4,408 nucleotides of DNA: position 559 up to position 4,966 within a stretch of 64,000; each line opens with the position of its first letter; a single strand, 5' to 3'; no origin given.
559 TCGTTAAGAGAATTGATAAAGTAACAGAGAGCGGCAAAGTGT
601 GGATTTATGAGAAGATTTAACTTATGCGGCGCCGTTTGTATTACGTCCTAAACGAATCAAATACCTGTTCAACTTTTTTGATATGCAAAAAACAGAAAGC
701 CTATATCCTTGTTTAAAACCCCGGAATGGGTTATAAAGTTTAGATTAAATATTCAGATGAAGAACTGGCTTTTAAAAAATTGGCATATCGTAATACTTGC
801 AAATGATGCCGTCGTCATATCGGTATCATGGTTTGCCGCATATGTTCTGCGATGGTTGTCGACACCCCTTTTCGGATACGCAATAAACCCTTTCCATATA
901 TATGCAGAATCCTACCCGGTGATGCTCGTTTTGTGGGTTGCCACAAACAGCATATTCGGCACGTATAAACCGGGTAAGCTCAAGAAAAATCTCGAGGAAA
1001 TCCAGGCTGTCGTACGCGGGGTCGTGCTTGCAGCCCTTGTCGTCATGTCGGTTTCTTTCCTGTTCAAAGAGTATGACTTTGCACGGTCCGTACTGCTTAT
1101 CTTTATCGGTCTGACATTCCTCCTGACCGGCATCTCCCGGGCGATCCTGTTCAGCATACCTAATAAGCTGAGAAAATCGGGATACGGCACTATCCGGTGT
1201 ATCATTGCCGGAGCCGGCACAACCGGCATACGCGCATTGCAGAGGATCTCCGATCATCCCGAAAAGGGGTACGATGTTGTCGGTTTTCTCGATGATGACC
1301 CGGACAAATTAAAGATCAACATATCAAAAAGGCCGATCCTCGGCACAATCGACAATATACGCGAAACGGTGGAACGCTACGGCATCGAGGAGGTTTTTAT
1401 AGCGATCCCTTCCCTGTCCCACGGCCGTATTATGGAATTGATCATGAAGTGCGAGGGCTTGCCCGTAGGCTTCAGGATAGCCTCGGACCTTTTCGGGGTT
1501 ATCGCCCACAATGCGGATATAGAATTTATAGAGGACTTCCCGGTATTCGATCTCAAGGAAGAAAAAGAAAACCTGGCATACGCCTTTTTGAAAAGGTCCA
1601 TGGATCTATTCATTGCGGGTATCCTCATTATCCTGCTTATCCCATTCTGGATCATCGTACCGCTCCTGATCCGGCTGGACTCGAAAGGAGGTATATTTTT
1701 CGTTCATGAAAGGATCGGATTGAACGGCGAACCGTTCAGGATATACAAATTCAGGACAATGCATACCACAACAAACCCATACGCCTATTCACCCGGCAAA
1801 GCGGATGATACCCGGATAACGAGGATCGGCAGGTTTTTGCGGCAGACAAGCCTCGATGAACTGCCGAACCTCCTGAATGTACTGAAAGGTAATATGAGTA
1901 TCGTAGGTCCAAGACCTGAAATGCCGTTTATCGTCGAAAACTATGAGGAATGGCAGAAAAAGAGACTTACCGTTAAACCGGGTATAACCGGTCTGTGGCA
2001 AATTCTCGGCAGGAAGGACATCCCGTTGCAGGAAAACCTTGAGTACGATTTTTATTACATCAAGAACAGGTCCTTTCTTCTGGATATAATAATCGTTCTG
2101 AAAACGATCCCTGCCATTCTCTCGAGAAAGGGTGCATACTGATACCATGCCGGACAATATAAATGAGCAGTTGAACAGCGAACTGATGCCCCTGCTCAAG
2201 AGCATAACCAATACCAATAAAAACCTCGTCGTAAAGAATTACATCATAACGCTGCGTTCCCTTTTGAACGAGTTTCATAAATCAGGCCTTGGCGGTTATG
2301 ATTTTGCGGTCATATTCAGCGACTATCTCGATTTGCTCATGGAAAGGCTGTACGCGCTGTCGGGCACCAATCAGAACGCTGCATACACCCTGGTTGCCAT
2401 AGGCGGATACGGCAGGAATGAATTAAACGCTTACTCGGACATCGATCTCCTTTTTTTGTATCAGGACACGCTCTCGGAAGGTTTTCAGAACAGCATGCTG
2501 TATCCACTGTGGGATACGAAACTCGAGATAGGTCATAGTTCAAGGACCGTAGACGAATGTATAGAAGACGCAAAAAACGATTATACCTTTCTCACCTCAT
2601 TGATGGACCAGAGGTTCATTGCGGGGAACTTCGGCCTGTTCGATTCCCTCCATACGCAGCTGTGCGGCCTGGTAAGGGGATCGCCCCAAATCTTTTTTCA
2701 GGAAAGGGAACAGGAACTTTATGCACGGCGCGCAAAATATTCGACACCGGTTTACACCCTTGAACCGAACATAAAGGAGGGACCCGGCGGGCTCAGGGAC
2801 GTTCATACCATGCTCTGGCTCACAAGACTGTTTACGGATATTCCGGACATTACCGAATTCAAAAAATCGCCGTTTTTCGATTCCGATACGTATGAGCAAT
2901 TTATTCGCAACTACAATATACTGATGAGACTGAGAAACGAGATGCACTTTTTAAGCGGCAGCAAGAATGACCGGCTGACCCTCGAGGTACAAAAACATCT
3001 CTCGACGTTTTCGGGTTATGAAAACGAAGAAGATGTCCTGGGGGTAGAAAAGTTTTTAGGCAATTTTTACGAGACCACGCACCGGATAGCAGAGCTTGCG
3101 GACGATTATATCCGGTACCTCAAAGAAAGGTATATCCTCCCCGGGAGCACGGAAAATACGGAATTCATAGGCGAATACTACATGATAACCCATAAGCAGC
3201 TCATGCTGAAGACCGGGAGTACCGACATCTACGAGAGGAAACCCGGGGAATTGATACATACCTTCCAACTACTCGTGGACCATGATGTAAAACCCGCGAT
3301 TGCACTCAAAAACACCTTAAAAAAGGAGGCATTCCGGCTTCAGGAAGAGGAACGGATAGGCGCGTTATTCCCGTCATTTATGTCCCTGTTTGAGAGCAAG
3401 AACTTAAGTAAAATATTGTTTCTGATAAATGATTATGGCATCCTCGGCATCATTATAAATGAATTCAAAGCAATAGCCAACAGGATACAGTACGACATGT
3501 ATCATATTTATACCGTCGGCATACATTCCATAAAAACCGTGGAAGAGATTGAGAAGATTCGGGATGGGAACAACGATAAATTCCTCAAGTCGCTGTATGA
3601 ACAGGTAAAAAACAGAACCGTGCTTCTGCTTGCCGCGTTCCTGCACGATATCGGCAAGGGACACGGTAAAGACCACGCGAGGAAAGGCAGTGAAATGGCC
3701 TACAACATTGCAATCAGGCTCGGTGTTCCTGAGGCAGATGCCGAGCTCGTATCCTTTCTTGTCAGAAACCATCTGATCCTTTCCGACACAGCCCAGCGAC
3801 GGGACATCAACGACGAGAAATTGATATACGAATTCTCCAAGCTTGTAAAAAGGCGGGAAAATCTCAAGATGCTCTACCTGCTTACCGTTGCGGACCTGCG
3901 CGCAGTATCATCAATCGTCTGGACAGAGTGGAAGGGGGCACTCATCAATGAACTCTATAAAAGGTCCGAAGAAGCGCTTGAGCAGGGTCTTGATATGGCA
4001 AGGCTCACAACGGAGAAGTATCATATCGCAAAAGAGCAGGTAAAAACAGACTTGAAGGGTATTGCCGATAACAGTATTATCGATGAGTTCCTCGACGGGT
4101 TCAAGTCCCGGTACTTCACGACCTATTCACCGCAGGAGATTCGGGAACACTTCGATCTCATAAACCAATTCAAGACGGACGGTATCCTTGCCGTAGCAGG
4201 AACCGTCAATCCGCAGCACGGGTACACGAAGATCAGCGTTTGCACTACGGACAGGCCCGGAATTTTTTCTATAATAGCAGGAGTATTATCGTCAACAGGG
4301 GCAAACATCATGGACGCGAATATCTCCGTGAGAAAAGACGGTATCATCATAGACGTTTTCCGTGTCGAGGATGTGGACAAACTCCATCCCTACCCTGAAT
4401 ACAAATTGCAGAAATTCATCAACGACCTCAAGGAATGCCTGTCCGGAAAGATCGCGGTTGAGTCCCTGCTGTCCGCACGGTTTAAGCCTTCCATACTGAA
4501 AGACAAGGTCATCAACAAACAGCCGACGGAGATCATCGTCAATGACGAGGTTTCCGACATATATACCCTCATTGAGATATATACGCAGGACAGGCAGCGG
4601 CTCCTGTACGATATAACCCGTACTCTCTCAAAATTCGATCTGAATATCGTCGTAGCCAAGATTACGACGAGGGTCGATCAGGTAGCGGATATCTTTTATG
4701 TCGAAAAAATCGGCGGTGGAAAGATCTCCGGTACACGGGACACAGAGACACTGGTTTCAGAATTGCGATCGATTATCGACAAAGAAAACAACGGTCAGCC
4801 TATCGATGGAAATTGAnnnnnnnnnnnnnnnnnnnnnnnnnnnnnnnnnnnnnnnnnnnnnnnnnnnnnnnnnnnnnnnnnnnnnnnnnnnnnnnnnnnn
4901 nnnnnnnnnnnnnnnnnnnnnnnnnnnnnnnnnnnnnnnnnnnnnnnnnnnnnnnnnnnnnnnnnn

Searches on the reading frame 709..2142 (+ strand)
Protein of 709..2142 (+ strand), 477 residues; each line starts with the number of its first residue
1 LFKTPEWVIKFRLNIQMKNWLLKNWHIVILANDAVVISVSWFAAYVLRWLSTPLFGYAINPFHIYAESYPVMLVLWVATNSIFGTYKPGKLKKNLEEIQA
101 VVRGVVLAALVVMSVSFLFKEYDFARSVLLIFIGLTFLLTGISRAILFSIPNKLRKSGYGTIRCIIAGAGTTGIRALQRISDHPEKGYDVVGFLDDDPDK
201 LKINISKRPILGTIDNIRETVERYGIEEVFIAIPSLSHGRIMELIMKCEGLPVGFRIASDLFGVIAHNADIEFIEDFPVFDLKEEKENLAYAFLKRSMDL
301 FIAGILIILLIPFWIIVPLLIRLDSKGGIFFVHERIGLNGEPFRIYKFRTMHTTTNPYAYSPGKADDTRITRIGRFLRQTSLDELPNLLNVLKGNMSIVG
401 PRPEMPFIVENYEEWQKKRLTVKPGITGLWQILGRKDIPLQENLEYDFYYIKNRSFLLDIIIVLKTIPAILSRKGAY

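Call 64: search_protein_families(library=pfam, proteins=[window:709-2142:+], max_evalue=0.001)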
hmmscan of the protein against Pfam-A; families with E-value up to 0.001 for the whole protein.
window:709-2142:+ (477 aa): 2 families
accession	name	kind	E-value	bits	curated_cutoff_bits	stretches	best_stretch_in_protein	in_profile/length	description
PF02397.22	Bac_transf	-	3.5e-63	212.8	27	1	295-471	1-178/179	Bacterial sugar transferase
PF13727.12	CoA_binding_3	-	5.3e-26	92.1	25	1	82-258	2-174/175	CoA-binding domain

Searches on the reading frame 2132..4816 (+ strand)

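Call 64: search_protein_families(library=pfam, proteins=[window:2132-4816:+], max_evalue=0.001)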
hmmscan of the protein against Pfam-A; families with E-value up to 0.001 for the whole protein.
window:2132-4816:+ (894 aa): 7 families
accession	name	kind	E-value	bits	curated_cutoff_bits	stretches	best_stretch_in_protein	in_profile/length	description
PF08335.16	GlnD_UR_UTase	-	2.5e-33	115.5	21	1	188-325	2-139/141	GlnD PII-uridylyltransferase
PF13291.12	ACT_4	-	1.1e-10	42.4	27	1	814-854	9-50/80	ACT domain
PF24931.1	ACT_ACR9_3rd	-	4.2e-10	40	27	1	801-880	2-82/98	ACR9-like, ACT-like domain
PF01966.28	HD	-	2.4e-09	37.9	22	1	464-563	3-104/116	HD domain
PF01842.31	ACT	-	3.7e-09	36.6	27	1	701-750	3-53/66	ACT domain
PF22754.3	bHLH-TF_ACT-like_plant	-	3.4e-06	27.6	27.6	0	812-864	11-61/75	Plant bHLH transcription factor, ACT-like domain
PF03445.19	DUF294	-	0.0009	19.6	21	0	41-114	3-79/138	Putative nucleotidyltransferase DUF294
